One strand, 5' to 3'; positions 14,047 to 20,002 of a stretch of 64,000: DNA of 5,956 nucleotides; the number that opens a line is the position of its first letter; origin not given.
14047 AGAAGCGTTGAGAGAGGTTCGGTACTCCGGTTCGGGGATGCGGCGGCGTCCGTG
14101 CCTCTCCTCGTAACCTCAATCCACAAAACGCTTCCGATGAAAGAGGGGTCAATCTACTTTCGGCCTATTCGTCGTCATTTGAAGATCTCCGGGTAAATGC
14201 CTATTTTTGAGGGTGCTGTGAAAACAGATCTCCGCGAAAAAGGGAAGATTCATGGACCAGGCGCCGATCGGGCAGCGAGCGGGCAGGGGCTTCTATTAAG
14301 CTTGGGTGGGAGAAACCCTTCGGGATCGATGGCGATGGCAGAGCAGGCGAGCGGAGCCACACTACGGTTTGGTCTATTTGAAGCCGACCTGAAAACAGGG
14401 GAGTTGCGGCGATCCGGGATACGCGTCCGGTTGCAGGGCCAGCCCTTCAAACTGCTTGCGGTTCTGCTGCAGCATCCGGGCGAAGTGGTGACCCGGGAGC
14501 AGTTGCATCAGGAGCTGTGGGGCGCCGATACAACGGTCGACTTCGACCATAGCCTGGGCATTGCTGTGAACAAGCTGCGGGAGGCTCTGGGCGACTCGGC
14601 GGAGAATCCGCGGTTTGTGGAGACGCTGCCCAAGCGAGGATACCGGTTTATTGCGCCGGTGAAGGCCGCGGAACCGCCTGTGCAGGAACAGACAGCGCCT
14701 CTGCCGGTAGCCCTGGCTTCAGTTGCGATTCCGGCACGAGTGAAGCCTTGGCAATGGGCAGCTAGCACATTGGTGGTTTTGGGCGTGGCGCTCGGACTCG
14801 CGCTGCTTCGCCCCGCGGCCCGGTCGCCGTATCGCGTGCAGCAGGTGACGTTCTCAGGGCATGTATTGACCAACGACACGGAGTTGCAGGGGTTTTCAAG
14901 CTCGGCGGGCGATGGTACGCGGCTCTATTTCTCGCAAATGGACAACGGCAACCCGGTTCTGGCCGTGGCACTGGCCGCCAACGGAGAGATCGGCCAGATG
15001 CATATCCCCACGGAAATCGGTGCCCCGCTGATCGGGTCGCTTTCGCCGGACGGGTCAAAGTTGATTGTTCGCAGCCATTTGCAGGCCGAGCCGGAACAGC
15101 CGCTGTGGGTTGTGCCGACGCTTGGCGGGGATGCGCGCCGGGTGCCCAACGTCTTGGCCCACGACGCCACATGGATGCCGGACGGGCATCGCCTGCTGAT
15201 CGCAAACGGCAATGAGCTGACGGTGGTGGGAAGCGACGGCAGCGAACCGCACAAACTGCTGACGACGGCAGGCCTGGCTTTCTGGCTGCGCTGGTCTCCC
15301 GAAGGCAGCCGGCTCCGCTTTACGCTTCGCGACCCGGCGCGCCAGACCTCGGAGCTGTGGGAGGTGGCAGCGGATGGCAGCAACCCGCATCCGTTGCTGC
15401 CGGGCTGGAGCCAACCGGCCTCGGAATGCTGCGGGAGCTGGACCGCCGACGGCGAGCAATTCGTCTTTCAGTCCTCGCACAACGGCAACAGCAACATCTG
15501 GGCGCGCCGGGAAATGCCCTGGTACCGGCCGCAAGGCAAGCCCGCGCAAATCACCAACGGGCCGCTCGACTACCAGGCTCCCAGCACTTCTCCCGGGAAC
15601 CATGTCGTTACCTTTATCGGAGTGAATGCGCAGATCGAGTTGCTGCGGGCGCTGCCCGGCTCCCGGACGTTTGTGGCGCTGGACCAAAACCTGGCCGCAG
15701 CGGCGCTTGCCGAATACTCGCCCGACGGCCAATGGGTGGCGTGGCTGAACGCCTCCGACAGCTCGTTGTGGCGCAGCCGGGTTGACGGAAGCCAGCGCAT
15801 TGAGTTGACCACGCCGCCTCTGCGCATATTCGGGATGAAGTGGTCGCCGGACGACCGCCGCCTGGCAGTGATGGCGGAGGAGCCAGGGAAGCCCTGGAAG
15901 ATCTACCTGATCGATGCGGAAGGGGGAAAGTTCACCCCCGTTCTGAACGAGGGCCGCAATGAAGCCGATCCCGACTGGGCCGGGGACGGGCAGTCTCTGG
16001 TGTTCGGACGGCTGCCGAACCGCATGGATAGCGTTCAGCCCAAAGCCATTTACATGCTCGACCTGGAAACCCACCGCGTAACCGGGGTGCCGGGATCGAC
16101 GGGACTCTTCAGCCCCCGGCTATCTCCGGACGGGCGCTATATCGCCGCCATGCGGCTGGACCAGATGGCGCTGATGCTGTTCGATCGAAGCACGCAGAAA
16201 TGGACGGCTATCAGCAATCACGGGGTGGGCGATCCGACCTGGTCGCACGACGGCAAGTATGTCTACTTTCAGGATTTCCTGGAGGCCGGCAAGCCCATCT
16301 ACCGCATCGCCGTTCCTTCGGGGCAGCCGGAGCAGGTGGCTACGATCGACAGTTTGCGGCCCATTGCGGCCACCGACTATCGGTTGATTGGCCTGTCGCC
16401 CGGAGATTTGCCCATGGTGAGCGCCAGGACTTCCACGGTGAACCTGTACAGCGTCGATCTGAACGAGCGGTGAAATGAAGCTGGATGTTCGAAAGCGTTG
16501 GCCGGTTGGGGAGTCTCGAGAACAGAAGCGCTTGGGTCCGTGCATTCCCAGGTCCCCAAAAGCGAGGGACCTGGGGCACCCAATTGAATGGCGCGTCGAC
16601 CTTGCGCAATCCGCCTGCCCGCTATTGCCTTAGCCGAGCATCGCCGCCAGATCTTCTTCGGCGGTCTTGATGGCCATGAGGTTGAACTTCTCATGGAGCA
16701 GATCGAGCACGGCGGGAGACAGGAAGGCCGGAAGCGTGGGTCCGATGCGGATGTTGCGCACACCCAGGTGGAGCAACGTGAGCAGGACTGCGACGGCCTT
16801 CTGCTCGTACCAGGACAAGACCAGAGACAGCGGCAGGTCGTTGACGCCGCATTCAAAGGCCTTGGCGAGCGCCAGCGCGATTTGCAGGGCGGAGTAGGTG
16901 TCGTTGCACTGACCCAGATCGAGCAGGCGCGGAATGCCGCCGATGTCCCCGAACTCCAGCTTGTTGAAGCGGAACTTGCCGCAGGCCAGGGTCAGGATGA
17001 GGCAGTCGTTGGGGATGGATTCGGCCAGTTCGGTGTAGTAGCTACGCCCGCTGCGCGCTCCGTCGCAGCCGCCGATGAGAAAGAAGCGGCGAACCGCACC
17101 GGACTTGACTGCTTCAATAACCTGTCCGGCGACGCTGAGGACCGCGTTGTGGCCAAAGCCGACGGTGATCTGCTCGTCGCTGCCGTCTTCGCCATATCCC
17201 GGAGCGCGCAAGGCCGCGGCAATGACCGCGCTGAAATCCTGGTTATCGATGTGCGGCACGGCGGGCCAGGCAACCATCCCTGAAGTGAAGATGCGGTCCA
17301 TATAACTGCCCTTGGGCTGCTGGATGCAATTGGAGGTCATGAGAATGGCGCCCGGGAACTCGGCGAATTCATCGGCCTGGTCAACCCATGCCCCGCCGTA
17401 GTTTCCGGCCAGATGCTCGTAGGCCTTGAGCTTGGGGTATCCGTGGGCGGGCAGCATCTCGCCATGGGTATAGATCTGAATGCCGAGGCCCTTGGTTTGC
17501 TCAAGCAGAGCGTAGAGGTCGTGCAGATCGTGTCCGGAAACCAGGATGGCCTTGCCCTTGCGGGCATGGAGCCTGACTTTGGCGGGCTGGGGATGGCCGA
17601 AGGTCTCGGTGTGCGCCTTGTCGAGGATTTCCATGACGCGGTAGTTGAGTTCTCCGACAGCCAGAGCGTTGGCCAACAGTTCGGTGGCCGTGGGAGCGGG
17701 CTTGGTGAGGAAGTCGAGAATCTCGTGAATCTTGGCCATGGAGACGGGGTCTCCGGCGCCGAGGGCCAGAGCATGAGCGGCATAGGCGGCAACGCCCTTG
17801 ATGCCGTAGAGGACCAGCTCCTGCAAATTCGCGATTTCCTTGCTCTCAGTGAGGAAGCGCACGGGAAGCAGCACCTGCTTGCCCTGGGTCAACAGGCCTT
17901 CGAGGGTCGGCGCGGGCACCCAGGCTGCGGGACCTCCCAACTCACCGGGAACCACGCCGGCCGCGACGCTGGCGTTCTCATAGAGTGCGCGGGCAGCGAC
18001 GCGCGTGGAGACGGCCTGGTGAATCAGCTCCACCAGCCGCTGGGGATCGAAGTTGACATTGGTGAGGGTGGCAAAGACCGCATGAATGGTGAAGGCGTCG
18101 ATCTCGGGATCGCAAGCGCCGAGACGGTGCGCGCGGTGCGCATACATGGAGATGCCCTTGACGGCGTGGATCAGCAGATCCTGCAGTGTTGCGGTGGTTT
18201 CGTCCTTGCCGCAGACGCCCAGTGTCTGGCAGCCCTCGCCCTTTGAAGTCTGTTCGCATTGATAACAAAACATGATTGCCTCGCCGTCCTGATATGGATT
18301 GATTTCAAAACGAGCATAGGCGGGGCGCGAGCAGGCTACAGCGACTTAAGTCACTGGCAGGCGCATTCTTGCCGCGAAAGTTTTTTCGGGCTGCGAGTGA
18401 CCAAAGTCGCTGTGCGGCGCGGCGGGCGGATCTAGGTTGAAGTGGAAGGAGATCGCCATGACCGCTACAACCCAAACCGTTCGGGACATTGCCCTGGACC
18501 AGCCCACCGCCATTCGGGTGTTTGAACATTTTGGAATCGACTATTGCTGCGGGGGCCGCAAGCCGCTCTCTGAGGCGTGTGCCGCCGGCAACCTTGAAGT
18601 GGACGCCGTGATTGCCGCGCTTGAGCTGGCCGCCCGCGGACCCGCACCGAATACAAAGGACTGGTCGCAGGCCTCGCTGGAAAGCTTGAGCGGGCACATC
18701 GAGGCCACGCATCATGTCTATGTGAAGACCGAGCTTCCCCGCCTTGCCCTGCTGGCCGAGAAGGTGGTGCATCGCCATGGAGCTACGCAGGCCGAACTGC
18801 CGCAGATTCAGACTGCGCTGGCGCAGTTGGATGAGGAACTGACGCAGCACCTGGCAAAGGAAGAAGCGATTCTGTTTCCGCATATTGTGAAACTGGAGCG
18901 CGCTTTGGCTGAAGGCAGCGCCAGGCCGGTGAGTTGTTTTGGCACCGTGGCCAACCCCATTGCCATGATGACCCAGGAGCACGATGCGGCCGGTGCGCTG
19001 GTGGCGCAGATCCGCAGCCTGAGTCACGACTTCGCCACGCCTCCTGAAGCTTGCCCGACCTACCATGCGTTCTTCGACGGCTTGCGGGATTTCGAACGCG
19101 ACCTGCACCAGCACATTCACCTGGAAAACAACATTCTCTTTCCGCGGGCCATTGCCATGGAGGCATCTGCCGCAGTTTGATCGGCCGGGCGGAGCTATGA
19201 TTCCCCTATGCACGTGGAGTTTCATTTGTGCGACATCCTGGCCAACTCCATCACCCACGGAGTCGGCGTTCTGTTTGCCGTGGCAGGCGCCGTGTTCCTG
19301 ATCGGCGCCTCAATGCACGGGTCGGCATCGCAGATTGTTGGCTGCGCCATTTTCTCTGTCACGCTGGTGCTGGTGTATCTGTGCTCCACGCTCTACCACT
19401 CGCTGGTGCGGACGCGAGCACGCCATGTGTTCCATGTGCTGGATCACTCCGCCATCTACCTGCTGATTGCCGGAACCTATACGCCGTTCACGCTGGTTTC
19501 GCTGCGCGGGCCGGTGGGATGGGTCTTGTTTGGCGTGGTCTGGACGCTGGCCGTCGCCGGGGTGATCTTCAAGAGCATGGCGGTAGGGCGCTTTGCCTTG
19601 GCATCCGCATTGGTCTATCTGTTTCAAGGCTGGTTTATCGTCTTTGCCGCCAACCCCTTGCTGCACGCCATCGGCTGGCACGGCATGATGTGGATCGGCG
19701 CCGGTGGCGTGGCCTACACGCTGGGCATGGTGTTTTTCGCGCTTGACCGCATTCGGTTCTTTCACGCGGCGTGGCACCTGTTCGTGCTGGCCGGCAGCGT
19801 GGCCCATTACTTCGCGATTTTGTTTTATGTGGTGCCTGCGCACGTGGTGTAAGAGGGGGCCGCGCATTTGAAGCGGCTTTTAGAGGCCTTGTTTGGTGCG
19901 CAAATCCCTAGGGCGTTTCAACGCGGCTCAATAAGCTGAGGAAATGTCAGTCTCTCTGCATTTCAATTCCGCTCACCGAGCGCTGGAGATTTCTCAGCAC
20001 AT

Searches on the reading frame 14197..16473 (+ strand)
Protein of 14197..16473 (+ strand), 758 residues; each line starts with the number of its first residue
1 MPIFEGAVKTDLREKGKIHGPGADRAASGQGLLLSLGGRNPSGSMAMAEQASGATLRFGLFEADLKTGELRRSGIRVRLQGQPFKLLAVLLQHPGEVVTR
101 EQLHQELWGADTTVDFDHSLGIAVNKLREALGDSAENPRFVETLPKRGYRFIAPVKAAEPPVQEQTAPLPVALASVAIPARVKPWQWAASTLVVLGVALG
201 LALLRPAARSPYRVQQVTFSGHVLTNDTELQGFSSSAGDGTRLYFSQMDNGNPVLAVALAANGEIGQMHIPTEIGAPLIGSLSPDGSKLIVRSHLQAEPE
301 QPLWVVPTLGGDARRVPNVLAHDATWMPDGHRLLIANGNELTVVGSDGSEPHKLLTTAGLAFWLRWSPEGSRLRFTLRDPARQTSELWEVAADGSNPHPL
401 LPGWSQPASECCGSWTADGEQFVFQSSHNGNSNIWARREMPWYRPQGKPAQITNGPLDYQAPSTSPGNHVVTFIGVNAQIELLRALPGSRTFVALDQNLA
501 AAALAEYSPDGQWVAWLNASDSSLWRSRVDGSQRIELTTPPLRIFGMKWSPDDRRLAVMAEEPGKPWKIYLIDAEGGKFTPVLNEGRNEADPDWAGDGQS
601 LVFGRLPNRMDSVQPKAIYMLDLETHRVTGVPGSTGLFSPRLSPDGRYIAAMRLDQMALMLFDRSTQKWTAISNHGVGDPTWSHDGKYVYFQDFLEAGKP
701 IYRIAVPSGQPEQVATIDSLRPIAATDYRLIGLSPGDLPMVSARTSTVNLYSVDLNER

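Call 45: search_protein_families(library=pfam, proteins=[window:14197-16473:+], max_evalue=0.00001)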
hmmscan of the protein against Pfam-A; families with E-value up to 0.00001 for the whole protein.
window:14197-16473:+ (758 aa): 2 families
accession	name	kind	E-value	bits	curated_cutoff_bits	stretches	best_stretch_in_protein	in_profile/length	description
PF07676.18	PD40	-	2.1e-23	82.1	20.9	0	412-435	13-37/38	WD40-like Beta Propeller Repeat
PF00486.34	Trans_reg_C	-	3.2e-18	66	26.2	1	76-151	3-77/77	Transcriptional regulatory protein, C terminal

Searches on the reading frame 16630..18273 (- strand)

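Call 45: search_protein_families(library=pfam, proteins=[window:16630-18273:-], max_evalue=0.00001)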
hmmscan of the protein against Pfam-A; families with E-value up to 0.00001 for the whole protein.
window:16630-18273:- (547 aa): 1 family
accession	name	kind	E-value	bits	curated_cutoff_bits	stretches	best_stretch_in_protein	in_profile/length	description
PF03063.25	Prismane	-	4e-158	527.7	27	1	1-542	1-512/513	Prismane/CO dehydrogenase family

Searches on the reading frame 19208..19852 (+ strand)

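Call 46: search_protein_families(library=pfam, proteins=[window:19208-19852:+], max_evalue=0.00001)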
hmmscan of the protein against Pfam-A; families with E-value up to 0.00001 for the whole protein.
window:19208-19852:+ (214 aa): 1 family
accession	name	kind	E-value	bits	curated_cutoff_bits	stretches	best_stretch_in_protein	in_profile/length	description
PF03006.26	HlyIII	-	5.8e-33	114.9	26.2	1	12-201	8-224/224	Haemolysin-III related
